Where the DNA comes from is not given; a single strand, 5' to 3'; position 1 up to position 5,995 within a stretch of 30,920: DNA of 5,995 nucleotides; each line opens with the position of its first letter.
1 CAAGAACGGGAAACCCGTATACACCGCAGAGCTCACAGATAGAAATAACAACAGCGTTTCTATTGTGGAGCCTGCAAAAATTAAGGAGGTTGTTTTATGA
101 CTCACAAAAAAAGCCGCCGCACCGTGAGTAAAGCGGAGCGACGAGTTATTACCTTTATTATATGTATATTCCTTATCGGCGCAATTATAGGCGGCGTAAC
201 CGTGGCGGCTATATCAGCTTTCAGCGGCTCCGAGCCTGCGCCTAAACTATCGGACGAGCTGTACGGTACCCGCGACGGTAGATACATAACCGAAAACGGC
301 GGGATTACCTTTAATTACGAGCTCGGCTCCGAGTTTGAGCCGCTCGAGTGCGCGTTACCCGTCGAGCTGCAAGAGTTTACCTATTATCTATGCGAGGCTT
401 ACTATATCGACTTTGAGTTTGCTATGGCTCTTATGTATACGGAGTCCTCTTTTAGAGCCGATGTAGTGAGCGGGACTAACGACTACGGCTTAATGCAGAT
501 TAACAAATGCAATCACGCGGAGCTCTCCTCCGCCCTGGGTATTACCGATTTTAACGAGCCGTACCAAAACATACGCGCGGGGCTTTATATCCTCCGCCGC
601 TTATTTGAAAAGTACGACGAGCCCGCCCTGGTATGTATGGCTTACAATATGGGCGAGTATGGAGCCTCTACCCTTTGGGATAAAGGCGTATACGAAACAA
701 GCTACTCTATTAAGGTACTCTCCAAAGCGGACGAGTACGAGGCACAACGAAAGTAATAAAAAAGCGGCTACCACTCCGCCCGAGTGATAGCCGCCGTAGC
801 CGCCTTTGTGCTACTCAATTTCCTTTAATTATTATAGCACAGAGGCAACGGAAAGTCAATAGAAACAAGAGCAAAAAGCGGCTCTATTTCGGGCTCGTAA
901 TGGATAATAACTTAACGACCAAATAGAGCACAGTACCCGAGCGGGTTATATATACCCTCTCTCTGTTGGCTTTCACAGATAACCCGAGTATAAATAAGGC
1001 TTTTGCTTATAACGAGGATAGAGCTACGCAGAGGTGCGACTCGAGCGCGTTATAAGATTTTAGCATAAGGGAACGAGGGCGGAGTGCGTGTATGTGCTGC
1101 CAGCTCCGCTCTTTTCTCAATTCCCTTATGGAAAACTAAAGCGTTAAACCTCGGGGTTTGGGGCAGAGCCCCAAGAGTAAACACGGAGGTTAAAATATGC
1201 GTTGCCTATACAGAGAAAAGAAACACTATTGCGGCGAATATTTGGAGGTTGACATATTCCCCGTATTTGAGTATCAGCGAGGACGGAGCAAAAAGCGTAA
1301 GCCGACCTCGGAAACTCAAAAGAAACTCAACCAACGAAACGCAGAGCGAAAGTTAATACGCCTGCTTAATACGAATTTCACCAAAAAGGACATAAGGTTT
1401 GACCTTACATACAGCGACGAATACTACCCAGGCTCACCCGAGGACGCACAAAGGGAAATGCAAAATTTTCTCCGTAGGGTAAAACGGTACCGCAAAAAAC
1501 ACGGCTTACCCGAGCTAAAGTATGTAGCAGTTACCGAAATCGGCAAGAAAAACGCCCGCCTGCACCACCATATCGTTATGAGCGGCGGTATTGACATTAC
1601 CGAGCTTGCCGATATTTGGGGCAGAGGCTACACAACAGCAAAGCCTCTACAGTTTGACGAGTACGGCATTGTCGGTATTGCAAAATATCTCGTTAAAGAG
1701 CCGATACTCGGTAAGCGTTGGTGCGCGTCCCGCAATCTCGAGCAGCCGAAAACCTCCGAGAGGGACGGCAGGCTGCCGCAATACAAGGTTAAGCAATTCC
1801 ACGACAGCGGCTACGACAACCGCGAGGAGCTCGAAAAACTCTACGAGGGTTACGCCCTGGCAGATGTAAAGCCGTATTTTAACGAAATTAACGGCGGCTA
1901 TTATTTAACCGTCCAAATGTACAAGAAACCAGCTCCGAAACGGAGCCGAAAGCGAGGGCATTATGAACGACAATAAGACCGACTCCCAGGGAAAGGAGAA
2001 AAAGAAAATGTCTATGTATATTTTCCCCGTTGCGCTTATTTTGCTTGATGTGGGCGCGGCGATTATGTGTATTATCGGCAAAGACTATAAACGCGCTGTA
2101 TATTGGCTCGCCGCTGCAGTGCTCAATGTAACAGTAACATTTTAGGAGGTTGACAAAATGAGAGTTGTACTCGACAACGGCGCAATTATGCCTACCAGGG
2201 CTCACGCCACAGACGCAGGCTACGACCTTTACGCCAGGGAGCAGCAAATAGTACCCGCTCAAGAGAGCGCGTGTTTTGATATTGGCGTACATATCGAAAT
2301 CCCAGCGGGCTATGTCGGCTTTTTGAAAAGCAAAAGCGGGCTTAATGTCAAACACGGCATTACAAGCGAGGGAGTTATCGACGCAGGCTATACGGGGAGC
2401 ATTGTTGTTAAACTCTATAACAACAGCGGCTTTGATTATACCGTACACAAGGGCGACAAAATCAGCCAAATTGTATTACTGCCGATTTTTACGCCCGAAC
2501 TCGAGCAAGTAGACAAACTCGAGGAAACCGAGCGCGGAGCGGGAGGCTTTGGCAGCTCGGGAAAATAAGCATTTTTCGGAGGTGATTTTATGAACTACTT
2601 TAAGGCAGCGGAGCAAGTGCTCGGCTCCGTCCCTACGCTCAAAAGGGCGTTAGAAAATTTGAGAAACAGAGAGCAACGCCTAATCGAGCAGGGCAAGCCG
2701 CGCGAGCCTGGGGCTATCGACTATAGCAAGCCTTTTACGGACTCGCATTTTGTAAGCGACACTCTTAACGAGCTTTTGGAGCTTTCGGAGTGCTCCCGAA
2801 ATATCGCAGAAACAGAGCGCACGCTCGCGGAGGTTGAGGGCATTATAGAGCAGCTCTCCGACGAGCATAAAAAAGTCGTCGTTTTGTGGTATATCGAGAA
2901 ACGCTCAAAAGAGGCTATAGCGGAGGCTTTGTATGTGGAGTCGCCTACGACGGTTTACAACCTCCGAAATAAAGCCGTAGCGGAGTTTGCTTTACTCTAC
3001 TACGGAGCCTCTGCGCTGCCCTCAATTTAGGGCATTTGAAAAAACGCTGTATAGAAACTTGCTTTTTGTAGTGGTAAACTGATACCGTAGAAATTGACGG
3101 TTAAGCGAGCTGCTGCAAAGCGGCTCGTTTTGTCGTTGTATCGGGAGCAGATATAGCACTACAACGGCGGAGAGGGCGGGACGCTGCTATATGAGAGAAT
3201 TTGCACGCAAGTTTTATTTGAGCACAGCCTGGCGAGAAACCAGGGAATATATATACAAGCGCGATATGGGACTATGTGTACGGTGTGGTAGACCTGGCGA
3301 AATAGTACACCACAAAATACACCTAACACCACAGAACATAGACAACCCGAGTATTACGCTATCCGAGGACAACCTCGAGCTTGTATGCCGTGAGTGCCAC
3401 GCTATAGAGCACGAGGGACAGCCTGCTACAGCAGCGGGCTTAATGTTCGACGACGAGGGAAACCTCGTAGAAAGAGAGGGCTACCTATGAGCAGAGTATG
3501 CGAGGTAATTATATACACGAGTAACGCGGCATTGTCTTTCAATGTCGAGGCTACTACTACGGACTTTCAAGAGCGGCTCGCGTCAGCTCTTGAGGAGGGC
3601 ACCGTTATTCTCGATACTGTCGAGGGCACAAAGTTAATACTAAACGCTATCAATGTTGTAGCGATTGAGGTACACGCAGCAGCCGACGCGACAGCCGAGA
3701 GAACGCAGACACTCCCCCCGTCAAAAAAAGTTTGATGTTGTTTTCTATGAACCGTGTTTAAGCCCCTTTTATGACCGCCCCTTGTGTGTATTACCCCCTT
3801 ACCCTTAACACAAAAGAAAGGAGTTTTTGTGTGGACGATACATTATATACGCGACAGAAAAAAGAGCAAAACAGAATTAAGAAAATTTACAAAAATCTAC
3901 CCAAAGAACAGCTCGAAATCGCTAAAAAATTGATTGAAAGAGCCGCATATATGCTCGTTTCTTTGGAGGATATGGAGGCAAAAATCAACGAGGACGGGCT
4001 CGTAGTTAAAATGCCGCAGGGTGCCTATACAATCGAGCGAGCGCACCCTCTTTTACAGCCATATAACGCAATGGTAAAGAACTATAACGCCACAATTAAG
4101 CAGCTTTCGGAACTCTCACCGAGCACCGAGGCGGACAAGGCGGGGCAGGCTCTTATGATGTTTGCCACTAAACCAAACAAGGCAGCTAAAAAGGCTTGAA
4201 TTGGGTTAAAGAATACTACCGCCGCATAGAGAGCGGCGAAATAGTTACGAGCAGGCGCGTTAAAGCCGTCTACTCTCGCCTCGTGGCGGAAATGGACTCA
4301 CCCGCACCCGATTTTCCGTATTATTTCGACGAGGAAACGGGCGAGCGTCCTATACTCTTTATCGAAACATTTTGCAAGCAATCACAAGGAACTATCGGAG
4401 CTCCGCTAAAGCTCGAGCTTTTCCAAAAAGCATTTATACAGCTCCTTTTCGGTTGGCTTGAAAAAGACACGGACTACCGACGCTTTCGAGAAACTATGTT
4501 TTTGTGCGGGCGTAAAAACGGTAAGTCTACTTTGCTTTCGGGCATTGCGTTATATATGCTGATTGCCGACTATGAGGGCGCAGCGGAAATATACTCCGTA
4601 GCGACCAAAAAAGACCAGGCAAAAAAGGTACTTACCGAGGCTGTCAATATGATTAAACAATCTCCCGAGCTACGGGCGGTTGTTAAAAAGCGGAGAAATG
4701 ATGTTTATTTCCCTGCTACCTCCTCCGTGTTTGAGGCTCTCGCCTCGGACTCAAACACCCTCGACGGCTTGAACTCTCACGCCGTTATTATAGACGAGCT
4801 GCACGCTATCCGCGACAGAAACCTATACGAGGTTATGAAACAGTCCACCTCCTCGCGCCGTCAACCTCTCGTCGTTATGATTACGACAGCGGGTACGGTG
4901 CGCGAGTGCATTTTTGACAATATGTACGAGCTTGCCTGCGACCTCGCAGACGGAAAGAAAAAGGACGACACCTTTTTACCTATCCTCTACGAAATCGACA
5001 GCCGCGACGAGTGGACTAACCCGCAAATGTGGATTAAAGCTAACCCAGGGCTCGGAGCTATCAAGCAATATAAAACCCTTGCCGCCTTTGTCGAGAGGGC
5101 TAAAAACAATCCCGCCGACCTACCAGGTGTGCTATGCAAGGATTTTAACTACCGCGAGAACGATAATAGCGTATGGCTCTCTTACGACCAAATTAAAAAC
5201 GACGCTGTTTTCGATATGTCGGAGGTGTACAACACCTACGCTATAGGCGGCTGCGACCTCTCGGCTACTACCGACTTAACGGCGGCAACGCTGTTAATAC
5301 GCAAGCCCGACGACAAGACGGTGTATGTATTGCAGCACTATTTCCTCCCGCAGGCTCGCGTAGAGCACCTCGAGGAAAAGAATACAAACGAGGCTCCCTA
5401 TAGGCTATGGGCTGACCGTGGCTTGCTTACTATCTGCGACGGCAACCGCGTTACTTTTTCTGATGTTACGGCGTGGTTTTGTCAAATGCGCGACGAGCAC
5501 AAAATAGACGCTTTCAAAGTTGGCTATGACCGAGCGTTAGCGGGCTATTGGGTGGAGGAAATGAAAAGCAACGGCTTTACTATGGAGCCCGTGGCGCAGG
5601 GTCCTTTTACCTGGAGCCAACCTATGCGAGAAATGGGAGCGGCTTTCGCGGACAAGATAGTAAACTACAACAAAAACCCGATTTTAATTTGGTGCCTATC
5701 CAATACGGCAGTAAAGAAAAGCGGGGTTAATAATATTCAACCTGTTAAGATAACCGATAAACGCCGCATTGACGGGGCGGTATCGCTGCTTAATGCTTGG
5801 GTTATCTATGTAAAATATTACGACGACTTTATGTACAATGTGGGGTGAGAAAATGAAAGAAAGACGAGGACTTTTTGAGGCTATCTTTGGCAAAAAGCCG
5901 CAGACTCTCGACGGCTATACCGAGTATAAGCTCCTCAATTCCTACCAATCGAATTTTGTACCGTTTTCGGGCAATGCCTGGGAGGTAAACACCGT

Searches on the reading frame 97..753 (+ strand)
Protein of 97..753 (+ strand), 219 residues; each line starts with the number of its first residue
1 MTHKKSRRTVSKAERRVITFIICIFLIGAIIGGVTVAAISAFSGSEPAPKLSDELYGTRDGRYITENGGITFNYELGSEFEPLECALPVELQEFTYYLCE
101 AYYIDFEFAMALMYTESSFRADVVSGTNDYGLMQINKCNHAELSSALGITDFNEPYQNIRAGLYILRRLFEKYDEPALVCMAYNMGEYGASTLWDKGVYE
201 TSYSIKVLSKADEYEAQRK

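Call 32: search_protein_families(library=pfam, proteins=[window:97-753:+], max_evalue=0.001)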
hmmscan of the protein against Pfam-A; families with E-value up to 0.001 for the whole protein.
window:97-753:+ (219 aa): 1 family
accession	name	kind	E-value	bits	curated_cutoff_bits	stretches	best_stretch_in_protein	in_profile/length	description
PF01464.25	SLT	-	1.4e-20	73.4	21.3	1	101-187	9-98/117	Transglycosylase SLT domain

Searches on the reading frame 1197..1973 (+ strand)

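Call 32: search_protein_families(library=pfam, proteins=[window:1197-1973:+], max_evalue=0.001)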
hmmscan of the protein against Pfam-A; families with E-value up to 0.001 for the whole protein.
window:1197-1973:+ (259 aa): 1 family
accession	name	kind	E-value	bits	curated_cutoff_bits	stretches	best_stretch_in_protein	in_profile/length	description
PF23343.2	REP_ORF2-G2P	-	4.4e-13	49.8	27.8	1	70-168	6-98/99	Replication-associated protein ORF2/G2P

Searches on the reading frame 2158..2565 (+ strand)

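Call 32: search_protein_families(library=pfam, proteins=[window:2158-2565:+], max_evalue=0.001)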
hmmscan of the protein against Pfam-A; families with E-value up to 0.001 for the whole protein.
window:2158-2565:+ (136 aa): 2 families
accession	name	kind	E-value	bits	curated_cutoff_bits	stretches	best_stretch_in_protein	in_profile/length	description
PF00692.24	dUTPase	-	9.2e-33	113.2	22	1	9-135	3-129/129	dUTPase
PF22769.1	DCD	-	5.2e-06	27.1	27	1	45-107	86-150/153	dCTP deaminase-like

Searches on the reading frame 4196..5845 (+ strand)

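Call 12: search_protein_families(library=phrogs, proteins=[window:4196-5845:+], max_evalue=0.00001)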
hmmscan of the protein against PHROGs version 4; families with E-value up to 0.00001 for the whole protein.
window:4196-5845:+ (550 aa): 8 families
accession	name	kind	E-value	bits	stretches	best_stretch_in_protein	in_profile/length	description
phrog_9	-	head and packaging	2e-156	524.1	1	7-544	170-669/812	terminase large subunit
phrog_2699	-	head and packaging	1.1e-63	216.1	1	244-535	2-290/315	terminase large subunit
phrog_4914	-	head and packaging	8.1e-41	140.9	1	4-195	11-211/213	terminase large subunit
phrog_10517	-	head and packaging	1.3e-29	104.2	1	6-151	39-183/207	terminase large subunit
phrog_7331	-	head and packaging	2.8e-14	53.7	1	454-537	8-91/113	terminase large subunit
phrog_2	-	head and packaging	1.1e-10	42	1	72-344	265-508/807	terminase large subunit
phrog_7622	-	head and packaging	8.8e-09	36.3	1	81-210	65-196/224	terminase large subunit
phrog_37124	-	unknown function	3.1e-07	31.3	1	354-468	2-124/143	-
